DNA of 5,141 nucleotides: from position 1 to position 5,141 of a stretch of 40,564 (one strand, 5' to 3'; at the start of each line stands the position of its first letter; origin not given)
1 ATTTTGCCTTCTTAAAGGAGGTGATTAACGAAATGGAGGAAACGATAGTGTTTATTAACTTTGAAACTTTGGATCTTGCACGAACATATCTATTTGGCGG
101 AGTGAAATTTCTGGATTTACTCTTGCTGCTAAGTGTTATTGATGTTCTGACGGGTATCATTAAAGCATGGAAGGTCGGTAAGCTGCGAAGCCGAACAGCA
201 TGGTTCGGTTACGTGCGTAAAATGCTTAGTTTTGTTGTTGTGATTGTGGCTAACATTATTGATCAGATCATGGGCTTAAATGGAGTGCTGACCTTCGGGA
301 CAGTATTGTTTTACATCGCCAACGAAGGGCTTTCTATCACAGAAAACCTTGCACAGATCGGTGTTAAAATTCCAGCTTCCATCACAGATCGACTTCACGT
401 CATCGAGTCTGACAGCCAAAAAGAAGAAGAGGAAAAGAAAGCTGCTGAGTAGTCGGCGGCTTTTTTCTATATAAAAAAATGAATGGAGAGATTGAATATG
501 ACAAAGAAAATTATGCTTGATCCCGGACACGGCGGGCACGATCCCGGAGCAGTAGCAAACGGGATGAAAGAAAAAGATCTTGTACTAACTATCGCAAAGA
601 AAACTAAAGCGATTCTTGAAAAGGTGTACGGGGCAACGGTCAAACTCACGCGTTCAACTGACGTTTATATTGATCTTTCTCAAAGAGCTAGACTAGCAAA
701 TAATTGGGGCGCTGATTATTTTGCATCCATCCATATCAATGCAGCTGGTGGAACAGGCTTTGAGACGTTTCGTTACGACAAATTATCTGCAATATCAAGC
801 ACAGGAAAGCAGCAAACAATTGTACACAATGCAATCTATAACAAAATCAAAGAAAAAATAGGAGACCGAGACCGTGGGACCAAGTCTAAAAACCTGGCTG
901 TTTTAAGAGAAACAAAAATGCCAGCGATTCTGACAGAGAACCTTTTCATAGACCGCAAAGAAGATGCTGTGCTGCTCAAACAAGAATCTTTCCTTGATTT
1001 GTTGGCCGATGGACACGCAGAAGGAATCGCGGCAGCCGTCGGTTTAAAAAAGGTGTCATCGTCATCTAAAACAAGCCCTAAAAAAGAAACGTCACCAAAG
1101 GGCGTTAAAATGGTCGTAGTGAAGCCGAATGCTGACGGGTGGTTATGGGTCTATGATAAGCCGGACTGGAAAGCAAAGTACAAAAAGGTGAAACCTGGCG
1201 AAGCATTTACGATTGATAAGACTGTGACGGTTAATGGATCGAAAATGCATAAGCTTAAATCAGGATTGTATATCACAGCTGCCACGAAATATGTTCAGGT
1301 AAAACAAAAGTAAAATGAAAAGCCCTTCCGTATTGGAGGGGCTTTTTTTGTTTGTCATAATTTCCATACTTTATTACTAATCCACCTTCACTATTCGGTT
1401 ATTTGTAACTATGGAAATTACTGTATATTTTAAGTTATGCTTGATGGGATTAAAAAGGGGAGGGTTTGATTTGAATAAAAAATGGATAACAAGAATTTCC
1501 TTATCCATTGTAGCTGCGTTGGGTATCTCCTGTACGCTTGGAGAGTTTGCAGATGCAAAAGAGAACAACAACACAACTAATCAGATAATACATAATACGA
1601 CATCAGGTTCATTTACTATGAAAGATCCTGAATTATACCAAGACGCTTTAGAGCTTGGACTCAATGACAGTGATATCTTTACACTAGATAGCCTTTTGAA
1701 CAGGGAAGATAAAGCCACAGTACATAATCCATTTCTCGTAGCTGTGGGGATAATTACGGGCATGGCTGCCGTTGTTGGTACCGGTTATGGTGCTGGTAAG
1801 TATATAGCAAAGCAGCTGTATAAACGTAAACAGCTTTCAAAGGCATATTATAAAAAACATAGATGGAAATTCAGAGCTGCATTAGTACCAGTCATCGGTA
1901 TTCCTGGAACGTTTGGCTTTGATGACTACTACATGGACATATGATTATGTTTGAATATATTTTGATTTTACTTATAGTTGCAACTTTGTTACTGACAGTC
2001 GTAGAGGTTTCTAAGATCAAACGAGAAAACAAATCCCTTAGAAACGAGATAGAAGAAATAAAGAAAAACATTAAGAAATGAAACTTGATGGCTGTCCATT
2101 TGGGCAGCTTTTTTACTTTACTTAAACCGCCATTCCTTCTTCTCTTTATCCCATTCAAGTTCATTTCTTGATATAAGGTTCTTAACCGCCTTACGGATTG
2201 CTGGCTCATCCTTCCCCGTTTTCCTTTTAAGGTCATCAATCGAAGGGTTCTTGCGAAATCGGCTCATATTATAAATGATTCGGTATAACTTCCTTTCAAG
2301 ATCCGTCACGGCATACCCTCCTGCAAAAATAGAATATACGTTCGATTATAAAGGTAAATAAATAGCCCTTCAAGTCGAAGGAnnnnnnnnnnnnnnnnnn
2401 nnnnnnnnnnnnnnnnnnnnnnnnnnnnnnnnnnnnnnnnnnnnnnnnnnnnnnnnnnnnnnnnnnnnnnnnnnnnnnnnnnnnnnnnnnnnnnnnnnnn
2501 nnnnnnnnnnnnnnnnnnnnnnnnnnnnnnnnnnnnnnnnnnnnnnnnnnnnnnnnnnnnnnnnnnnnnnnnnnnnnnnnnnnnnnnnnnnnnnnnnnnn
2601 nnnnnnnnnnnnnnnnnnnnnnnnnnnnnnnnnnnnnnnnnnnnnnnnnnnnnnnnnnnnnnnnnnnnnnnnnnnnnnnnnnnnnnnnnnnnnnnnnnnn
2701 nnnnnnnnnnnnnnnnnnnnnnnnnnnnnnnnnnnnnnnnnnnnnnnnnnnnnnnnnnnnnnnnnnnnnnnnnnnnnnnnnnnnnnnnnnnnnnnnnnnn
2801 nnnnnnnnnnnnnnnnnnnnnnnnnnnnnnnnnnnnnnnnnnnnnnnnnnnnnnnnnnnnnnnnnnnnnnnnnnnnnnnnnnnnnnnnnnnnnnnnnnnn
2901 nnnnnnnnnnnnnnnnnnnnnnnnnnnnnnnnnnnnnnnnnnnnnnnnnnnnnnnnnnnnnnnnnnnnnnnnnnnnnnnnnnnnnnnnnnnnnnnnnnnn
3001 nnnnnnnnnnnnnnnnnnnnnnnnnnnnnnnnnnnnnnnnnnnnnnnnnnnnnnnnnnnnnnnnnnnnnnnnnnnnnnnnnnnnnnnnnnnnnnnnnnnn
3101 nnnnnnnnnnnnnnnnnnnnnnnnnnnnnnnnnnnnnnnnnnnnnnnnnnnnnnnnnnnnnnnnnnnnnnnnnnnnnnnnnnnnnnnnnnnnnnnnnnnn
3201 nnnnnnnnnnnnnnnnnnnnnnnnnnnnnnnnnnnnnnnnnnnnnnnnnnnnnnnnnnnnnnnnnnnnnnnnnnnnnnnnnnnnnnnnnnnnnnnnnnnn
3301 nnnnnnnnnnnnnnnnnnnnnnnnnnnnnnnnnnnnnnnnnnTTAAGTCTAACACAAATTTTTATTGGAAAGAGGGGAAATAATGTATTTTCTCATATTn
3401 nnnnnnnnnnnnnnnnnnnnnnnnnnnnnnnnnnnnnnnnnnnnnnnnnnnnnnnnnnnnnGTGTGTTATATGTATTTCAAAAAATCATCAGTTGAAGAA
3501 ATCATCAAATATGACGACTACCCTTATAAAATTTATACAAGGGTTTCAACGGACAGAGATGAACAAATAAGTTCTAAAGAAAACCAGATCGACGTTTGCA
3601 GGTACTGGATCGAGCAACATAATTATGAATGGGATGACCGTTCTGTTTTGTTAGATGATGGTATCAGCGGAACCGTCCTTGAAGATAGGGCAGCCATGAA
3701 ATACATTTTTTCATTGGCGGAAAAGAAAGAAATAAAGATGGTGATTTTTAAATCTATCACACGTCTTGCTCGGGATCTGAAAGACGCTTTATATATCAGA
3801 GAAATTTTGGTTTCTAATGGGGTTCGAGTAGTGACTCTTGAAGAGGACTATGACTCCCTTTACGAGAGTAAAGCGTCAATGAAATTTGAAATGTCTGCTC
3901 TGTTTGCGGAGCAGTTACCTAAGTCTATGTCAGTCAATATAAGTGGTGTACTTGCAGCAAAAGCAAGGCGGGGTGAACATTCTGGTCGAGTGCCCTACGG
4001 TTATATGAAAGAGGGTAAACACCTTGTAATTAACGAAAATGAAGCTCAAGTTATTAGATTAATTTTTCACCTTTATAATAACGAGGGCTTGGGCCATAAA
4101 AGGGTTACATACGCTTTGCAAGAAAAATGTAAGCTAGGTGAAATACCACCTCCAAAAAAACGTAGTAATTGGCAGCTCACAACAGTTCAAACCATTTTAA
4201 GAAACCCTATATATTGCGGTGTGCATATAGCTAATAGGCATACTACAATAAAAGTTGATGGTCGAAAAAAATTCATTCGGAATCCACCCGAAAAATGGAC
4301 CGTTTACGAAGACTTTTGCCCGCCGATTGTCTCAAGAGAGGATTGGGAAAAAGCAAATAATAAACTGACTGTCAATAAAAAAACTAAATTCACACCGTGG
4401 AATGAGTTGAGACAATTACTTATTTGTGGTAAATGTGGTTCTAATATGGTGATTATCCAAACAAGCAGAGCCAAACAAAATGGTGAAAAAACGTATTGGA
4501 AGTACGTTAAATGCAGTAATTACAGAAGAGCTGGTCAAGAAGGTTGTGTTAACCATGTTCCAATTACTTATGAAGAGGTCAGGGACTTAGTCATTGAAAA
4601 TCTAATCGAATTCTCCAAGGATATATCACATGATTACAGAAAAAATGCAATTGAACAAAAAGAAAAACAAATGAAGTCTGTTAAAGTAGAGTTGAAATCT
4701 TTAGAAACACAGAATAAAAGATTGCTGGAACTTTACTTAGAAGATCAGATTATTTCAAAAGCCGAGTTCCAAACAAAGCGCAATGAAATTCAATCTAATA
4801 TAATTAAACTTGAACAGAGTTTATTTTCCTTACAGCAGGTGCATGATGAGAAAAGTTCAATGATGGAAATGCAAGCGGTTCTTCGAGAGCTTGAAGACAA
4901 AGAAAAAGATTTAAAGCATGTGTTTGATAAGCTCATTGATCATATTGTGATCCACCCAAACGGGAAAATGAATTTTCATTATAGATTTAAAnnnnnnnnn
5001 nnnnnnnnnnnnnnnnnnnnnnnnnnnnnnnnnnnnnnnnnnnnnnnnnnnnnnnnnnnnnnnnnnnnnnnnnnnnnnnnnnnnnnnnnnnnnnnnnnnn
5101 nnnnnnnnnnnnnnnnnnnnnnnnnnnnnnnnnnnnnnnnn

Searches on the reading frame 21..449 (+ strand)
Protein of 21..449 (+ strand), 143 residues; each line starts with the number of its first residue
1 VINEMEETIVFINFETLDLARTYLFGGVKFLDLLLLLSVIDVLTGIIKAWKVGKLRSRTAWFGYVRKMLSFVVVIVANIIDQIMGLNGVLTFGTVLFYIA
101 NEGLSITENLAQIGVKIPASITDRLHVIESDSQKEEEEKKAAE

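Call 54: search_protein_families(library=pfam, proteins=[window:21-449:+], max_evalue=0.001)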
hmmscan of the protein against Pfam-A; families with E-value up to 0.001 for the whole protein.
window:21-449:+ (143 aa): 1 family
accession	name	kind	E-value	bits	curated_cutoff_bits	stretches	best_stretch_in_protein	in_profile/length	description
PF05105.17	Phage_holin_4_1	-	4.5e-31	107.8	22.2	1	22-128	4-114/116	Bacteriophage holin family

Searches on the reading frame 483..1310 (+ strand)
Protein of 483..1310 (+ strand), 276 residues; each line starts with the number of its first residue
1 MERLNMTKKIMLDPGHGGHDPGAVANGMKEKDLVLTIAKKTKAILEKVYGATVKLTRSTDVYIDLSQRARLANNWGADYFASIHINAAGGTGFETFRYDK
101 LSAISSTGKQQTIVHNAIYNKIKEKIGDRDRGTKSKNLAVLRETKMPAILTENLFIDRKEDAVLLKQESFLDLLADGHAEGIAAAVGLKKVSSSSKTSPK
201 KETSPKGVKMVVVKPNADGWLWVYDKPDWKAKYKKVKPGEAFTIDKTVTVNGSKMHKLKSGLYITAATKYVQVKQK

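Call 54: search_protein_families(library=pfam, proteins=[window:483-1310:+], max_evalue=0.001)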
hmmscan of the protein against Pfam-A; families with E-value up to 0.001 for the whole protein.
window:483-1310:+ (276 aa): 2 families
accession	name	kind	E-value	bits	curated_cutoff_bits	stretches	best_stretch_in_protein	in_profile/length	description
PF01520.23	Amidase_3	-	7.8e-47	160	27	1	10-183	1-173/174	N-acetylmuramoyl-L-alanine amidase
PF19087.6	DUF5776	-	3.7e-06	27.5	27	1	220-271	17-67/67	Domain of unknown function (DUF5776)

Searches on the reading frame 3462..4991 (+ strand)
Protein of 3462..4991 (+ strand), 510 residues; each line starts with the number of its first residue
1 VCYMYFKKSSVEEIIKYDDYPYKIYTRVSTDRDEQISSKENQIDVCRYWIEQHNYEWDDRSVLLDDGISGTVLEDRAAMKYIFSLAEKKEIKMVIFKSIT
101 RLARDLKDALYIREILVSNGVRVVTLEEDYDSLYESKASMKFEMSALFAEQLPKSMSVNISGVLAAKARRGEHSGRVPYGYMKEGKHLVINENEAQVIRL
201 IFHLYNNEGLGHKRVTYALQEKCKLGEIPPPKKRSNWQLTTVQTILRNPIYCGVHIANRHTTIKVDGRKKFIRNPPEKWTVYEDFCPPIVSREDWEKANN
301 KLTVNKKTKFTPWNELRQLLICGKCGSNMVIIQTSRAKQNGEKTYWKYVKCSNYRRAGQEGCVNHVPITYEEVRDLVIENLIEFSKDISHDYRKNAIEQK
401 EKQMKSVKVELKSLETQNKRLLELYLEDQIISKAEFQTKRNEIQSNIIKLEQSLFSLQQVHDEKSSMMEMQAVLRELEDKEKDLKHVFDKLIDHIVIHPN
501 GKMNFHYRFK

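Call 6: search_protein_families(library=pfam, proteins=[window:3462-4991:+], max_evalue=1)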
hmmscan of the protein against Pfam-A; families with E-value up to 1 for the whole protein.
window:3462-4991:+ (510 aa): 5 families
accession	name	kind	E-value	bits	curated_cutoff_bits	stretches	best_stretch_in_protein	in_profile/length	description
PF00239.26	Resolvase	-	3.4e-21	76.3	23.3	1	24-172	3-144/145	Resolvase, N terminal domain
PF07508.19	Recombinase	-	3.4e-21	75.8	21.1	1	192-303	1-100/102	Recombinase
PF13408.12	Zn_ribbon_recom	-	4.2e-12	46.7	25.3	1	316-381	2-57/58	Recombinase zinc beta ribbon domain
PF08792.16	A2L_zn_ribbon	-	0.12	12.6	22.9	1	319-334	3-18/33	A2L zinc ribbon domain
PF24618.1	LTN1_E3_ligase_5th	-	0.15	12.2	27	1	437-495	30-87/185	Listerin HEAT repeat region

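Call 7: search_protein_families(library=phrogs, proteins=[window:3462-4991:+], max_evalue=1)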
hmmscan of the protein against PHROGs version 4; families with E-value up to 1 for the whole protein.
window:3462-4991:+ (510 aa): 7 families
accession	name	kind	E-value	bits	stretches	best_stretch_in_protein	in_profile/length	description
phrog_95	-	integration and excision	4e-104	350.5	1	24-504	92-562/651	integrase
phrog_125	-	DNA, RNA and nucleotide metabolism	2.4e-24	87.3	1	24-305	24-251/254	DNA invertase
phrog_7701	-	DNA, RNA and nucleotide metabolism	0.0004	21.7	1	175-205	2-32/137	DNA invertase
phrog_11347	-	unknown function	0.00067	20.5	1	341-442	61-159/181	-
phrog_1244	-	unknown function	0.047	14.1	1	437-487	25-76/157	-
phrog_10675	-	unknown function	0.42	11.9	1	320-408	6-82/98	-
phrog_3999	-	unknown function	0.5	11.6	0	352-419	29-101/107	-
